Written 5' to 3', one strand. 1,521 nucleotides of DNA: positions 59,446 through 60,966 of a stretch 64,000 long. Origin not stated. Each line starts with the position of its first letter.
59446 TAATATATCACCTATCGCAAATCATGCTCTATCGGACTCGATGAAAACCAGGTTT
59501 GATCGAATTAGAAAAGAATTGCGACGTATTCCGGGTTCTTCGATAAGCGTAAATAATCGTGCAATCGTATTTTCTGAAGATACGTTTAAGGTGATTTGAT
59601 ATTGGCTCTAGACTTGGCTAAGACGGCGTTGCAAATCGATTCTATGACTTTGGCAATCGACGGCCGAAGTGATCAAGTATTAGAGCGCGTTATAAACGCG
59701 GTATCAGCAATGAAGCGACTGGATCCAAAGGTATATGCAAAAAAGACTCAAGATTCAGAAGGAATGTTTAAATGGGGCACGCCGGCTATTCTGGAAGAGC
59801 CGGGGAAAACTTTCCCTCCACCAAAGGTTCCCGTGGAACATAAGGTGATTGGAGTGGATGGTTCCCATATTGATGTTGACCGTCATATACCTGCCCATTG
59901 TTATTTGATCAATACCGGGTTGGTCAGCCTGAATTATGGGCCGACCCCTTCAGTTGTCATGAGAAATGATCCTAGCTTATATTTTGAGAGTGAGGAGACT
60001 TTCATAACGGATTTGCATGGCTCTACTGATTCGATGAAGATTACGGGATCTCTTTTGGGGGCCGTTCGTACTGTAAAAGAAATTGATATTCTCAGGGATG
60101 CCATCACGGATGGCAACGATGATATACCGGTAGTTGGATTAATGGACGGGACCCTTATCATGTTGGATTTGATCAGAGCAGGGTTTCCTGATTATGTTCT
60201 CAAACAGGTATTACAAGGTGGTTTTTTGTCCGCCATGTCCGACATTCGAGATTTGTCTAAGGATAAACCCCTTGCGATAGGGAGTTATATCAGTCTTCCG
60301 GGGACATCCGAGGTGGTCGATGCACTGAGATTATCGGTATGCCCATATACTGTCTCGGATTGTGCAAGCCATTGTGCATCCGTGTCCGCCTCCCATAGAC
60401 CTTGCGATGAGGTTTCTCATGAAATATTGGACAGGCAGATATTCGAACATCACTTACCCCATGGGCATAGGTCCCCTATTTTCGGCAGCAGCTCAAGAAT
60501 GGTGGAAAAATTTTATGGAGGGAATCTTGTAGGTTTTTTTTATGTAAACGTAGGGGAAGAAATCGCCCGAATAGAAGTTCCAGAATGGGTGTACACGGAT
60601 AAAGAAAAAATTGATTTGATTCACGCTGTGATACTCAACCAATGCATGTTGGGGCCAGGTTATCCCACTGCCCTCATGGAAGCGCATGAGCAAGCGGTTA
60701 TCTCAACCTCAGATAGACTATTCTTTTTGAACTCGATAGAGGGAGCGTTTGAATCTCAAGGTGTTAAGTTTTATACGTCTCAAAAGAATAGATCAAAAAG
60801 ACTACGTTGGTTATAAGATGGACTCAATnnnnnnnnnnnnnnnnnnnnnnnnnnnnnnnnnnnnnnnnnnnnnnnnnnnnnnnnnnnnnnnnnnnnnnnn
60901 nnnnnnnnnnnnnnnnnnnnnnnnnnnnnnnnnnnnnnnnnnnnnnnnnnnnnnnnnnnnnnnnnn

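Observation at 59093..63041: Four-gene NurA-HerA cassette with two unassignable partners, translationally coupled and sitting directly downstream of selB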

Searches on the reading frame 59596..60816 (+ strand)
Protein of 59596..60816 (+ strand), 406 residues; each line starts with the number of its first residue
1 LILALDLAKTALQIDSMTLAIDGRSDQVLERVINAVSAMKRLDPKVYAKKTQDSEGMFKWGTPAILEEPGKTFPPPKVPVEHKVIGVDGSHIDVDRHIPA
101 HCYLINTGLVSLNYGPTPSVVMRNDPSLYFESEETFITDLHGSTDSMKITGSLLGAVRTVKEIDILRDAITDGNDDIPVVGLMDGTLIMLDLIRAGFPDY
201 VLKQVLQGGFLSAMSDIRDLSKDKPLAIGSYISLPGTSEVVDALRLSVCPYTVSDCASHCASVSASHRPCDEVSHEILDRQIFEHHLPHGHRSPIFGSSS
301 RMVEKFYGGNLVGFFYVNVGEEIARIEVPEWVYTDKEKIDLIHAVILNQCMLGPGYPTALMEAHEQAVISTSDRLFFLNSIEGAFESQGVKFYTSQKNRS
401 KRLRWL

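Call 3: search_protein_families(library=pfam, proteins=[window:59596-60816:+], max_evalue=1)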
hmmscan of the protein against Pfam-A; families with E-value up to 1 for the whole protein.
window:59596-60816:+ (406 aa): 1 family
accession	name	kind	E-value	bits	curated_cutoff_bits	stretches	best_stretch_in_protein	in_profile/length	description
PF09376.16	NurA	-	5.1e-14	52.8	21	1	82-369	1-254/254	NurA domain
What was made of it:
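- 59596..60816 (+): Gene 2: NurA-family nuclease (probable true start TTG 59602). The clade has a conserved 4-Cys insertion. Pfam NurA E = 5.1e-14, 52.8 bits against a cutoff of 21, covering profile positions 1-254 of 254 (call 3).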

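Call 4: search_protein_families(library=padloc, proteins=[window:59596-60816:+], max_evalue=1)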
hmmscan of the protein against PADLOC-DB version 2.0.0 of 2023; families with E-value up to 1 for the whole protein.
window:59596-60816:+ (406 aa): 1 family
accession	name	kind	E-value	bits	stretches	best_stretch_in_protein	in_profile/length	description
PDLC01094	C3a206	-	0.048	10.6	1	153-219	193-256/504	TAP-like protein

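Call 5: search_protein_families(library=ncbifam, proteins=[window:59596-60816:+], max_evalue=1)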
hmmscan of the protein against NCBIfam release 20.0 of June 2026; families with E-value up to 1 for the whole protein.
window:59596-60816:+ (406 aa): 1 family
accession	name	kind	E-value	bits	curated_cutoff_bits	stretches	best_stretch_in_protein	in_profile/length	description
TIGR02909.1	spore_YkwD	subfamily_domain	0.17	11.8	171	1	289-325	47-77/127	uncharacterized protein, YkwD family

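Call 8: find_homologous_proteins(query=window:59596-60813:+)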
Query window:59596-60813:+ (406 aa): 627 proteins with E <= 0.001 among 7279 candidates; the best 120 are listed.
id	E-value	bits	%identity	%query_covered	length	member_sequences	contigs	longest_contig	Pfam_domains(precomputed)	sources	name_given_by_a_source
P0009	9.0e-271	916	100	100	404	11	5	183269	PF09376.17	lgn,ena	-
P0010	1.3e-125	438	50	100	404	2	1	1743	PF09376.17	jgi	jgi:GNAT superfamily N-acetyltransferase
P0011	5.9e-123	429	48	100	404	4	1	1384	PF09376.17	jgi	-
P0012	9.8e-123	428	46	100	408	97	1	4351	PF09376.17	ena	-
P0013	1.2e-121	424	46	100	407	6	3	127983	PF09376.17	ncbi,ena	-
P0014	1.1e-120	421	47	100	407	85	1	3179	PF09376.17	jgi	-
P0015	3.4e-120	420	46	100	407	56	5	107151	PF09376.17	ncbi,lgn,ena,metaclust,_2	metaclust:\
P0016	4.8e-120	419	47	100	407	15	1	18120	PF09376.17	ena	-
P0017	1.4e-118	414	46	100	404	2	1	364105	PF09376.17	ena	-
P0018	1.8e-118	414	46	100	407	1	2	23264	PF09376.17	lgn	-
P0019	3.5e-118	413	46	100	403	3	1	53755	PF09376.17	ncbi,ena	-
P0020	5.8e-117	409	45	100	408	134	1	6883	PF09376.17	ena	-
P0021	2.7e-116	407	46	100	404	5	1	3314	PF09376.17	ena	-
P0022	1.0e-115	405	45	100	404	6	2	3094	PF09376.17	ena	-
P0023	2.4e-115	404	45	93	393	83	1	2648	PF09376.17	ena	-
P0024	3.2e-115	403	45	100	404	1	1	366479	PF09376.17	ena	-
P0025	3.6e-115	403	45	100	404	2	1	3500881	PF09376.17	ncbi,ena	-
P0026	4.6e-115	403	46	100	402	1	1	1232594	PF09376.17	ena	-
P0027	4.8e-115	403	46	100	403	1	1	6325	PF09376.17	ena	-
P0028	6.6e-115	402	46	100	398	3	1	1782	PF09376.17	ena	-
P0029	1.3e-114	401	46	100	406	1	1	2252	PF09376.17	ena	-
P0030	1.4e-114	401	46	100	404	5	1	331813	PF09376.17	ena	-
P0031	9.9e-114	398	45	100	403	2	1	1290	PF09376.17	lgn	-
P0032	1.5e-113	398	45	100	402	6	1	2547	PF09376.17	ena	-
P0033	2.4e-113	397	46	100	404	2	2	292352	PF09376.17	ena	-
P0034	2.4e-113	397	44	100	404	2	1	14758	PF09376.17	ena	-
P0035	3.3e-113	397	45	100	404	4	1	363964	PF09376.17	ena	-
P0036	3.6e-113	397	44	100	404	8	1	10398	PF09376.17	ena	-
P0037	3.7e-113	397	46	100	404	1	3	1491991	PF09376.17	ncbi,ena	-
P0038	4.4e-113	396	45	100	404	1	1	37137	PF09376.17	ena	-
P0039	4.7e-113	396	44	100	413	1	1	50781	PF09376.17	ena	-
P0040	1.2e-112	395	43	100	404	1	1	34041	PF09376.17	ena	-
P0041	1.4e-112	395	44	100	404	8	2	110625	PF09376.17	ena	-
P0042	2.0e-112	394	43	100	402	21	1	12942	PF09376.17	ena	-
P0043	4.1e-112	393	45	100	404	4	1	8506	PF09376.17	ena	-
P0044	1.0e-111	392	45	100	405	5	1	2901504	PF09376.17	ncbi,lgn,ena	-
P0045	1.4e-111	391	44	100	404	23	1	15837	PF09376.17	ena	-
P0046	1.4e-111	391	45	100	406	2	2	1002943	PF09376.17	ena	-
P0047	1.7e-111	391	44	100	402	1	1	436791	PF09376.17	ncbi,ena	-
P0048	1.9e-111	391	44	100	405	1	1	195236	PF09376.17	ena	-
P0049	2.9e-111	390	45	100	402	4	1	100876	PF09376.17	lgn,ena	-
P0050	4.3e-111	390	44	100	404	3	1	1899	PF09376.17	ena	-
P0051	4.5e-111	390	46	100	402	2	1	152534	PF09376.17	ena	-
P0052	5.2e-111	389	45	100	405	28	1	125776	PF09376.17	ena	-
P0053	5.3e-111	389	45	100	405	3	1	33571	PF09376.17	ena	-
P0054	8.6e-111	389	44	100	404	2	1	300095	PF09376.17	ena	-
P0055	9.1e-111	389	44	100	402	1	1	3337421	PF09376.17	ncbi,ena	-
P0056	1.0e-110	388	45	100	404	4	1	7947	PF09376.17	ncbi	-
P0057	1.6e-110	388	44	100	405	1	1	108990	PF09376.17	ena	-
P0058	2.1e-110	387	43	100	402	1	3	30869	PF09376.17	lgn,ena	-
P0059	2.2e-110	387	45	100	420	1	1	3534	PF09376.17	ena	-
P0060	2.4e-110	387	44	100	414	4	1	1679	PF09376.17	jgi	jgi:hypothetical protein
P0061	2.9e-110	387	44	100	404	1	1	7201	PF09376.17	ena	-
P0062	5.1e-110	386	43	100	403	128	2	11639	PF09376.17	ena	-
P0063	5.3e-110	386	44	100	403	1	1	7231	PF09376.17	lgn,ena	-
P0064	9.9e-110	385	45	100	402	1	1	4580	PF09376.17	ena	-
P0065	1.4e-109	385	44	100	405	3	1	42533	PF09376.17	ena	-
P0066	1.9e-109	384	44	100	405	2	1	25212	PF09376.17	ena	-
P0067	2.2e-109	384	45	100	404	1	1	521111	PF09376.17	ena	-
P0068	2.5e-109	384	44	100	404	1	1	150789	PF09376.17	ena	-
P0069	3.6e-109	383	45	100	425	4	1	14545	PF09376.17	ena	-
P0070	4.9e-109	383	44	100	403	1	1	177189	PF09376.17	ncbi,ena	-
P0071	5.5e-109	383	44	100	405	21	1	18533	PF09376.17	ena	-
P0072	6.6e-109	383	45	100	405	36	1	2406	PF09376.17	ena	-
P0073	9.1e-109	382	45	100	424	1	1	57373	PF09376.17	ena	-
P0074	1.2e-108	382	44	100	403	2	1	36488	PF09376.17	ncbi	-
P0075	1.3e-108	382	44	100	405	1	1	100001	PF09376.17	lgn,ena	-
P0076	1.6e-108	381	43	100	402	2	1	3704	PF09376.17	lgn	-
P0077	1.8e-108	381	43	100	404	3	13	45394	PF09376.17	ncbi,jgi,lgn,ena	jgi:GNAT superfamily N-acetyltransferase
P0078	1.9e-108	381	43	100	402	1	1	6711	PF09376.17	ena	-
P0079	2.1e-108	381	44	100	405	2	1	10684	PF09376.17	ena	-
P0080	3.7e-108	380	43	100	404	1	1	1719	PF09376.17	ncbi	-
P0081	3.8e-108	380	44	100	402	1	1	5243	PF09376.17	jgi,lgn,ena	-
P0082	3.9e-108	380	42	100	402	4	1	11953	PF09376.17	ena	-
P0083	4.9e-108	380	43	100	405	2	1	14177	PF09376.17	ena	-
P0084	6.2e-108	379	44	100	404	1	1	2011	PF09376.17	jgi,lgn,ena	-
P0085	1.2e-107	378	44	100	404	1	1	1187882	PF09376.17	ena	-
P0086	1.6e-107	378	44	100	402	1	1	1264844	PF09376.17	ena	-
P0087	1.9e-107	378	45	100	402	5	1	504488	PF09376.17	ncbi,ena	-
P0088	2.3e-107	377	44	100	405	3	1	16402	PF09376.17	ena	-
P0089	2.3e-107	377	43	100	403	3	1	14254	PF09376.17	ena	-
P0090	2.4e-107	377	45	100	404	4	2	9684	PF09376.17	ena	-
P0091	3.1e-107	377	44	100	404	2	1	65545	PF09376.17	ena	-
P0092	3.6e-107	377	42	100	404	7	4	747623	PF09376.17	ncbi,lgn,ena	-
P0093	4.7e-107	376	43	100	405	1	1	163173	PF09376.17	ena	-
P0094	5.0e-107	376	44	100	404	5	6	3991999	PF09376.17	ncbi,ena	-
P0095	6.9e-107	376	43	100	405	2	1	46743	PF09376.17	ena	-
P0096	7.2e-107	376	44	100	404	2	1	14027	PF09376.17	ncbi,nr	ncbi:MAG: DNA double-strand break repair nuclease NurA [Chloroflexi bacterium]|nr:DNA double-strand 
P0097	1.0e-106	375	43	100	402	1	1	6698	PF09376.17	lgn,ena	-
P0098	1.1e-106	375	44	100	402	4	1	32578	PF09376.17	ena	-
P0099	1.1e-106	375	43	100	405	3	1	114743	PF09376.17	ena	-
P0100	1.4e-106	375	44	100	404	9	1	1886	PF09376.17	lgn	-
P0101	2.5e-106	374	42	100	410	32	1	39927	PF09376.17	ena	-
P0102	2.8e-106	374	43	100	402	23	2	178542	PF09376.17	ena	-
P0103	4.1e-106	373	43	100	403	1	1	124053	PF09376.17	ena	-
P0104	5.4e-106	373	42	100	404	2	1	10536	PF09376.17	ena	-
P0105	5.9e-106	373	43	100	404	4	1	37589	PF09376.17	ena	-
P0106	7.5e-106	372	43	100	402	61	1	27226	PF09376.17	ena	-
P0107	9.1e-106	372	43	100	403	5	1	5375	PF09376.17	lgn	-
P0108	1.1e-105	372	44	100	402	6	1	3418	PF09376.17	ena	-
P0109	1.3e-105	372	42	100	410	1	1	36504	PF09376.17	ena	-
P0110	1.3e-105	372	44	100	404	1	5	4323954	PF09376.17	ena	-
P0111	1.5e-105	372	43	100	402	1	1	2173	PF09376.17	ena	-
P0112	1.9e-105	371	43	100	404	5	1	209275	PF09376.17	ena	-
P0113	2.4e-105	371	44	100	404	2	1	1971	PF09376.17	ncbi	-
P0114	5.1e-105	370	43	100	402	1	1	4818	PF09376.17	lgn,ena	-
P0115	5.5e-105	370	45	100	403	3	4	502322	PF09376.17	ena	-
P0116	5.6e-105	370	44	100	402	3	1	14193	PF09376.17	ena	-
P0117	6.6e-105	369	43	100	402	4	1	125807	PF09376.17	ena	-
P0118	6.7e-105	369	41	100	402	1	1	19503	PF09376.17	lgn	-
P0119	6.9e-105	369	44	100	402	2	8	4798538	PF09376.17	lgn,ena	-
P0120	8.2e-105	369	42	100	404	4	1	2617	PF09376.17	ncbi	-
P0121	9.0e-105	369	43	100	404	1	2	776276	PF09376.17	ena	-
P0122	9.2e-105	369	43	100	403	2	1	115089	PF09376.17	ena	-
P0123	9.7e-105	369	44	100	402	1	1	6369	PF09376.17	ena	-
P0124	1.2e-104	369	44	100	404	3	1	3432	PF09376.17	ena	-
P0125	1.5e-104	368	44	100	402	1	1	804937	PF09376.17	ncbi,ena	-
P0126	1.5e-104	368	43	100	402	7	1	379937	PF09376.17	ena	-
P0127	2.2e-104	368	43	100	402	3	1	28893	PF09376.17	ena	-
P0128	2.3e-104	368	42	100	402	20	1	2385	PF09376.17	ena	-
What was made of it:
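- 59596..60816 (+): There are 627 homologues at about 45% identity (call 8).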

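Call 10: find_encoding_contigs(protein=P0025, flank=6000, max_places=2)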
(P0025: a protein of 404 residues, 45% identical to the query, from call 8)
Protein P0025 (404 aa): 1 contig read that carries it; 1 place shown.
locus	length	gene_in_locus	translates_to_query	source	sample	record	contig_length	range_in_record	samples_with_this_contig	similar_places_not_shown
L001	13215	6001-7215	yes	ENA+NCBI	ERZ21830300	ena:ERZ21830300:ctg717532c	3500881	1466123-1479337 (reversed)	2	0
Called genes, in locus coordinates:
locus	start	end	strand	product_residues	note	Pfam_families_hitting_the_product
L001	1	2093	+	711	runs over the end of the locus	PF07676:PD40 (faint), PF26550:Tricorn_2nd (faint), PF26549:Tricorn_N, PF00930:DPPIV_N, PF02129:Peptidase_S15, PF12697:Abhydrolase_6 (weak), PF20434:BD-FAE (faint), PF00326:Peptidase_S9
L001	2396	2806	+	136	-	PF15919:HicB_lk_antitox, PF15970:HicB-like_2, PF05534:HicB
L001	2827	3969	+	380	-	PF02771:Acyl-CoA_dh_N (faint), PF08028:Acyl-CoA_dh_2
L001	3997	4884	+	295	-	PF13115:YtkA (weak)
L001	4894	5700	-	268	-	PF27154:ORF11_beta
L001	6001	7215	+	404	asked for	PF09376:NurA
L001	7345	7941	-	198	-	PF05685:Uma2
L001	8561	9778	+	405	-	PF01266:DAO, PF06039:Mqo (faint), PF07992:Pyr_redox_2 (faint), PF13738:Pyr_redox_3 (faint)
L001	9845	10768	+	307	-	PF01261:AP_endonuc_2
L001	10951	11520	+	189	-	PF02620:YceD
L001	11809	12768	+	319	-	PF00698:Acyl_transf_1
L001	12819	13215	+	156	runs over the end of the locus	PF01029:NusB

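Call 11: find_encoding_contigs(protein=P0094, flank=6000, max_places=2)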
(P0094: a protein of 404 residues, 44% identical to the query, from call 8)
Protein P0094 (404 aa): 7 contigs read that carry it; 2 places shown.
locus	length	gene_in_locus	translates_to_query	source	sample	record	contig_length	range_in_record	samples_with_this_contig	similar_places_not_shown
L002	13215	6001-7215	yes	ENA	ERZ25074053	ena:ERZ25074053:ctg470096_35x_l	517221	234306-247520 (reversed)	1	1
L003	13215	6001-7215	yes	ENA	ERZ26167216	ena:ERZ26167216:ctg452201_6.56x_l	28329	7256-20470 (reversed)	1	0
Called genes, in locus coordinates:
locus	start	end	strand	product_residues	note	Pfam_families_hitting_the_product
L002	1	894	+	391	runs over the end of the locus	PF00291:PALP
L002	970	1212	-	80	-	-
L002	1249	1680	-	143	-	PF01850:PIN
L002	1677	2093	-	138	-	-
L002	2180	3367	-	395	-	PF00108:Thiolase_N, PF00109:ketoacyl-synt, PF02803:Thiolase_C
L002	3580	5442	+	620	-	PF00009:GTP_EFTU, PF01926:MMR_HSR1, PF03144:GTP_EFTU_D2, PF25461:Beta-barrel_SelB, PF09106:WHD_2nd_SelB, PF09107:WHD_3rd_SelB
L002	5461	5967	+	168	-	-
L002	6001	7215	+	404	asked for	PF09376:NurA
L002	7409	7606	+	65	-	-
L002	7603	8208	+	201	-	-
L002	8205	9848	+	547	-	PF09378:HAS-barrel (weak), PF01935:DUF87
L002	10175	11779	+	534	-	PF02463:SMC_N, PF11398:DUF2813, PF13175:AAA_15, PF13476:AAA_23, PF13304:AAA_21, PF13175:AAA_15, PF20469:OLD-like_TOPRIM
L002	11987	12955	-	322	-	-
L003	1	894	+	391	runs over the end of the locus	PF00291:PALP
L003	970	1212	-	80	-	-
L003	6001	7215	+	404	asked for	PF09376:NurA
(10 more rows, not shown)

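Call 12: find_encoding_contigs(protein=P0015, flank=6000, max_places=2)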
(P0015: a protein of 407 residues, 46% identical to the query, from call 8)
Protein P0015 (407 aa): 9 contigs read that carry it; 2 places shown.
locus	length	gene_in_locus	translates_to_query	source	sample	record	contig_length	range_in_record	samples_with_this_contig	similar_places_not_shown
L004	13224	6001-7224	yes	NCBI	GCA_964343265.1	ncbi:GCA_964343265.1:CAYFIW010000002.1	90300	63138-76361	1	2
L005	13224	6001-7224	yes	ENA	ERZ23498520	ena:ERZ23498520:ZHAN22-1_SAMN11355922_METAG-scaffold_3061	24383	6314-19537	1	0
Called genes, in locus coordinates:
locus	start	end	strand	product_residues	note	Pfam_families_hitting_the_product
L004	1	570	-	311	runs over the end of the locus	PF01134:GIDA (faint), PF07992:Pyr_redox_2, PF12831:FAD_oxidored (faint), PF13738:Pyr_redox_3, PF00070:Pyr_redox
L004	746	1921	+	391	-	PF00291:PALP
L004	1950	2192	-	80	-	-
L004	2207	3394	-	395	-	PF00108:Thiolase_N, PF00109:ketoacyl-synt, PF08545:ACP_syn_III (faint), PF02803:Thiolase_C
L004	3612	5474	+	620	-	PF00009:GTP_EFTU, PF01926:MMR_HSR1 (weak), PF03144:GTP_EFTU_D2, PF25461:Beta-barrel_SelB, PF09106:WHD_2nd_SelB, PF09107:WHD_3rd_SelB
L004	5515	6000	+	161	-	-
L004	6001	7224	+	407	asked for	PF09376:NurA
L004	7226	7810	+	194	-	-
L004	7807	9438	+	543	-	PF01935:DUF87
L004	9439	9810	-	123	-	PF06262:Zincin_1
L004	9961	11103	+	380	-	PF02803:Thiolase_C (faint), PF22691:Thiolase_C_1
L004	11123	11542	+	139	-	PF12172:zf-ChsH2 (weak), PF01796:OB_ChsH2_C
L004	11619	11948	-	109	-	PF06155:GBBH-like_N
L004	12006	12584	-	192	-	PF00156:Pribosyltran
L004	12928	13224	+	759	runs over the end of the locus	PF00270:DEAD, PF00271:Helicase_C, PF22982:WHD_HRQ1, PF09369:MZB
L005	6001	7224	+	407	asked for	PF09376:NurA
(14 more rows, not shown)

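Call 20: find_related_loci(query=A2, collection=genome_contigs, flank=6000)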
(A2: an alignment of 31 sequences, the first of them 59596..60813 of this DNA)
Query A2 (406 aa) in genome_contigs; peptide patterns used: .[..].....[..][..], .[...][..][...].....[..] (x = any residue, [..] = any of these).
600 stretches matched a pattern (row limit reached: there are more); 563 encode a relative of the query (tblastn E <= 1e-3); the best 80 are kept; 80 distinct loci.
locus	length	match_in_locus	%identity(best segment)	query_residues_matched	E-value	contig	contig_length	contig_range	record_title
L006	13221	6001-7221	46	3-406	7e-129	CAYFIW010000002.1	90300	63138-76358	MAG TPA_asm: uncultured Dehalococcoidia bacterium isolate ERP001736_co2_349 genome assembly, contig: NODE_34_length_9030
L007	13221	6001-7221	47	3-406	1e-127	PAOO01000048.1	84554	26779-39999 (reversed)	MAG: Chloroflexota bacterium isolate SAT213 154596, whole genome shotgun sequence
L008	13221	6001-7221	47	3-406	2e-127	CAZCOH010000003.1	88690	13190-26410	MAG TPA_asm: uncultured Dehalococcoidia bacterium isolate binchicken_co46_701 genome assembly, contig: NODE_372_length_8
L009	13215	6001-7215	45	2-406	2e-124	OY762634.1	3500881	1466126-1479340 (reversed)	MAG: Dehalococcoidia bacterium isolate 5218cef7-9544-4829-ade7-f4022e2b34b8 genome assembly, chromosome: 1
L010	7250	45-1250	45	3-406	4e-122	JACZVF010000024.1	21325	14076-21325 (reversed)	MAG: Chloroflexota bacterium isolate B17T3L14 B17T3L14_NODE1393, whole genome shotgun sequence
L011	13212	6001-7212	46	3-406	9e-122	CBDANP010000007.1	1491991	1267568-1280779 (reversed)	MAG: Dehalococcoidia bacterium isolate b4c8b7c9-9533-4910-ac39-d933c6e21fa7 genome assembly, contig: contig_7, whole gen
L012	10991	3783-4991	44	2-406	4e-121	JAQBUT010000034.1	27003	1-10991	MAG: Chloroflexota bacterium isolate casp150-mb.159 NODE_4743_length_27003_cov_0.442871, whole genome shotgun sequence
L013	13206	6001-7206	44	3-406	4e-121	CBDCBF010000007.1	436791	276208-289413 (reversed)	MAG: Dehalococcoidia bacterium isolate 32956cc0-fab5-43d0-b310-d76fe79994bd genome assembly, contig: contig_7, whole gen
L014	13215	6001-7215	46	3-406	6e-121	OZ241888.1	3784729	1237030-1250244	MAG: Dehalococcoidia bacterium isolate 46affbec-5afd-4908-a2aa-6a71a6f589da genome assembly, chromosome: 1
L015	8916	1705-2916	44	2-406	5e-121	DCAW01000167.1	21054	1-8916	MAG TPA_asm: Dehalococcoidia bacterium UBA1123 UBA1123_contig_17544, whole genome shotgun sequence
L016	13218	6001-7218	43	2-406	2e-120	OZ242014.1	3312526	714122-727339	MAG: Dehalococcoidia bacterium isolate dc00a5be-81f4-4acd-b4e2-246381d7a392 genome assembly, chromosome: 1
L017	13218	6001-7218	43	2-406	2e-120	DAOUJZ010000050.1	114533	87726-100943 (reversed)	MAG TPA_asm: Dehalococcoidia bacterium isolate S34_284 k113_79616, whole genome shotgun sequence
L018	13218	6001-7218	43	1-406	3e-120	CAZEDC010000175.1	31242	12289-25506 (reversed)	MAG TPA_asm: uncultured Dehalococcoidia bacterium isolate SRP260945_co2_388 genome assembly, contig: k141_1303672, whole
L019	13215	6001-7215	45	3-406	6e-120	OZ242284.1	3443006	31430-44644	MAG: Dehalococcoidia bacterium isolate 33b6bc49-da4e-4245-9c13-a272f439a3dc genome assembly, chromosome: 1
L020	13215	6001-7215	45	3-406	1e-119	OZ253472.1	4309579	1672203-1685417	MAG: Dehalococcoidia bacterium isolate 530a8394-237e-405c-b316-5e5b388c5070 genome assembly, chromosome: 1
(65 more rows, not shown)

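Call 34: search_solved_structures(query=A2, max_evalue=1, show_alignments=1)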
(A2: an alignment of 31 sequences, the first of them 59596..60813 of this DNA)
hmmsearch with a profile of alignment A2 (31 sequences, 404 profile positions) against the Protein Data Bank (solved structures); distinct sequences matched with E-value up to 1: 0.
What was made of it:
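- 59596..60816 (+): A sequence profile finds no PDB NurA, so the clade is divergent (call 34).
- On NurA nuclease family (PF09376): There was no structure job left, and the profile finds no PDB NurA by sequence (call 34).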

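Call 53: search_dna_similar(query=window:59596-60813:+, collection=plasmids, mode=protein, max_evalue=0.001, max_rows=15)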
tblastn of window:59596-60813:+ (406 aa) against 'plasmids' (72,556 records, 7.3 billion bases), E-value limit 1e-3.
No match.

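Call 54: find_related_loci(query=A2, collection=viral_contigs, flank=5000)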
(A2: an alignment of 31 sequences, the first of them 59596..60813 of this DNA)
Query A2 (406 aa) in viral_contigs; peptide patterns used: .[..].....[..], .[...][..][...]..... (x = any residue, [..] = any of these).
30 stretches matched a pattern, but none encodes a relative of the query by tblastn (E <= 1e-3).
